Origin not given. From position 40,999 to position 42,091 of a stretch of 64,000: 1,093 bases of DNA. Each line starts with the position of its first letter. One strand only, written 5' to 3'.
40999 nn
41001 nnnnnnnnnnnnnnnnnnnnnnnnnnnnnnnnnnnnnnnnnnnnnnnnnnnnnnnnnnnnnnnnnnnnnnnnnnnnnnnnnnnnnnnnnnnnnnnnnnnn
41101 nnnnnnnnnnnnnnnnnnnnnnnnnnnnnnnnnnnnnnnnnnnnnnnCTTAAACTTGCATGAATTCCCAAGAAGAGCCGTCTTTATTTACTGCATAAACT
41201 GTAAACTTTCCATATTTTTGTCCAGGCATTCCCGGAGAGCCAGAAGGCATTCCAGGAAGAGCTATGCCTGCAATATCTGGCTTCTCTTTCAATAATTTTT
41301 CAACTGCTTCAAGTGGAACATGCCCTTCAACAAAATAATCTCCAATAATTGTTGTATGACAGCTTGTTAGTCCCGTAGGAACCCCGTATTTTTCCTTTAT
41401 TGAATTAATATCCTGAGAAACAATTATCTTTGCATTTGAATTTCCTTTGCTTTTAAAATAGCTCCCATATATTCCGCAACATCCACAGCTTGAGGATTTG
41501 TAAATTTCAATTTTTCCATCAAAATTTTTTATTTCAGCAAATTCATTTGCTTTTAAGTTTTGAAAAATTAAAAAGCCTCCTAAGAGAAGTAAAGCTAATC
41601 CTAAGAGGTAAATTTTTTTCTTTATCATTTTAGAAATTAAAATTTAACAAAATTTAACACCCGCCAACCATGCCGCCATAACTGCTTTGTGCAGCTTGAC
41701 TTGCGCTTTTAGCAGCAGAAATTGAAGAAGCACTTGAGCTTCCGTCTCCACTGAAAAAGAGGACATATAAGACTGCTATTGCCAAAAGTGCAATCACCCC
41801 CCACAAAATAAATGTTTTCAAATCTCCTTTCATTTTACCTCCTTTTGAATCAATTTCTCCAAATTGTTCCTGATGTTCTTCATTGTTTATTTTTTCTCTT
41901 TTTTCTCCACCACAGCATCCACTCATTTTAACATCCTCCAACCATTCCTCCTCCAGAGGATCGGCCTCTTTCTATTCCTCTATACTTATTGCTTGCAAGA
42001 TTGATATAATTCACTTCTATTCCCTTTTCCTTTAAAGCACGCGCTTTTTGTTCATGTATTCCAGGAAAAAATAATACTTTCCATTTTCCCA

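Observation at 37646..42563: Ten overlapping genes for Cys-motif membrane and secreted proteins: candidate undescribed extracytoplasmic thiol/copper-handling system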

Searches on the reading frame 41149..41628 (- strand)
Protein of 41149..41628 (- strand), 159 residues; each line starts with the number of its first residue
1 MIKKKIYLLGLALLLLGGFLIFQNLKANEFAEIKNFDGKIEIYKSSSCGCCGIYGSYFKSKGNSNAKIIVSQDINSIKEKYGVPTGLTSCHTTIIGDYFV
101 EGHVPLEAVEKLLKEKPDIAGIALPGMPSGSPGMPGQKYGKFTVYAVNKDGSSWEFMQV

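Call 3: search_protein_families(library=pfam, proteins=[window:41149-41628:-], max_evalue=1)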
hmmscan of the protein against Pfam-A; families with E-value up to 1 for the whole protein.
window:41149-41628:- (159 aa): 1 family
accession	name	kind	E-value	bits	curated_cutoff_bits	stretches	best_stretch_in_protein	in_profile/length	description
PF04214.18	DUF411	-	2.3e-25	88.5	27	1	87-134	1-48/48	Protein of unknown function, DUF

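Call 4: search_protein_families(library=ncbifam, proteins=[window:41149-41628:-], max_evalue=1)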
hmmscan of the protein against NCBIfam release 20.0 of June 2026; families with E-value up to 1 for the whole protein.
window:41149-41628:- (159 aa): 1 family
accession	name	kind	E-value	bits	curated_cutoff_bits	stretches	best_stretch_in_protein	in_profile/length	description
TIGR02196.1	GlrX_YruB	hypoth_equivalog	0.0033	17.9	88.55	1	39-96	1-63/74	glutaredoxin-like protein, YruB-family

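Call 63: search_solved_structures(query=window:41149-41628:-, max_evalue=0.01, show_alignments=1)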
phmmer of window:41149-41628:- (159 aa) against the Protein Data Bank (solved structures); distinct sequences matched with E-value up to 0.01: 1.
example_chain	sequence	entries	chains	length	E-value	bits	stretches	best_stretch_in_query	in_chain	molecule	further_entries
6wis_A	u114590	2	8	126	2.1e-21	79.6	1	40-152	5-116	DUF411 domain-containing protein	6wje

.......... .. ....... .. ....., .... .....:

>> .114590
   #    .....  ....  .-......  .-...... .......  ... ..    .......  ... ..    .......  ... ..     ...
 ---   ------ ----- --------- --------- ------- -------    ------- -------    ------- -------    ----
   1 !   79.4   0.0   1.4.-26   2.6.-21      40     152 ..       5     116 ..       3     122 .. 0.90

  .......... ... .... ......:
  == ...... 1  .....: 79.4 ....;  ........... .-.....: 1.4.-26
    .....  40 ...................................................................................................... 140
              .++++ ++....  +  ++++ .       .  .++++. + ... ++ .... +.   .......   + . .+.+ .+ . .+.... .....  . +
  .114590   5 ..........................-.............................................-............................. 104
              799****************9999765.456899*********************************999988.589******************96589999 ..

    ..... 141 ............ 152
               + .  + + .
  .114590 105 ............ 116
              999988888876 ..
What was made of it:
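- On CopG / DUF411 (g03): CGCC, SCHT, EGHVP and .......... are aligned (call 63).
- g03 is a full-length CopG homologue with all motifs (calls 3, 63).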

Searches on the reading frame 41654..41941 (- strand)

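Call 3: search_protein_families(library=pfam, proteins=[window:41654-41941:-], max_evalue=1)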
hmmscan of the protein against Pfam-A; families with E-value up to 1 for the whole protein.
window:41654-41941:- (95 aa): 2 families
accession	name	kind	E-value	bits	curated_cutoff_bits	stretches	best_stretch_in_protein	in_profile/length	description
PF10717.14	ODV-E18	-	0.2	12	28.1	1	41-80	22-61/87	Occlusion-derived virus envelope protein ODV-E18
PF06480.20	FtsH_ext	-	0.45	11.2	25.5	1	45-72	2-27/103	FtsH Extracellular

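Call 4: search_protein_families(library=ncbifam, proteins=[window:41654-41941:-], max_evalue=1)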
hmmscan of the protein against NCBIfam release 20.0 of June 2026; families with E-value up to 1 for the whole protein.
window:41654-41941:- (95 aa): 3 families
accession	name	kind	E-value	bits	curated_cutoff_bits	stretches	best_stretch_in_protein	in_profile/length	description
NF004285.1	PRK05696.1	equivalog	0.023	14.5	179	1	31-85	10-67/171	flagellar basal body-associated protein FliL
NF004930.0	PRK06287.1-1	subfamily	0.033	14.1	142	1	40-78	2-43/110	cobalt transport protein CbiN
TIGR01010.1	BexC_CtrB_KpsE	subfamily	0.11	11.6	437.5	1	46-93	8-55/362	polysaccharide export inner-membrane protein, BexC/CtrB/KpsE family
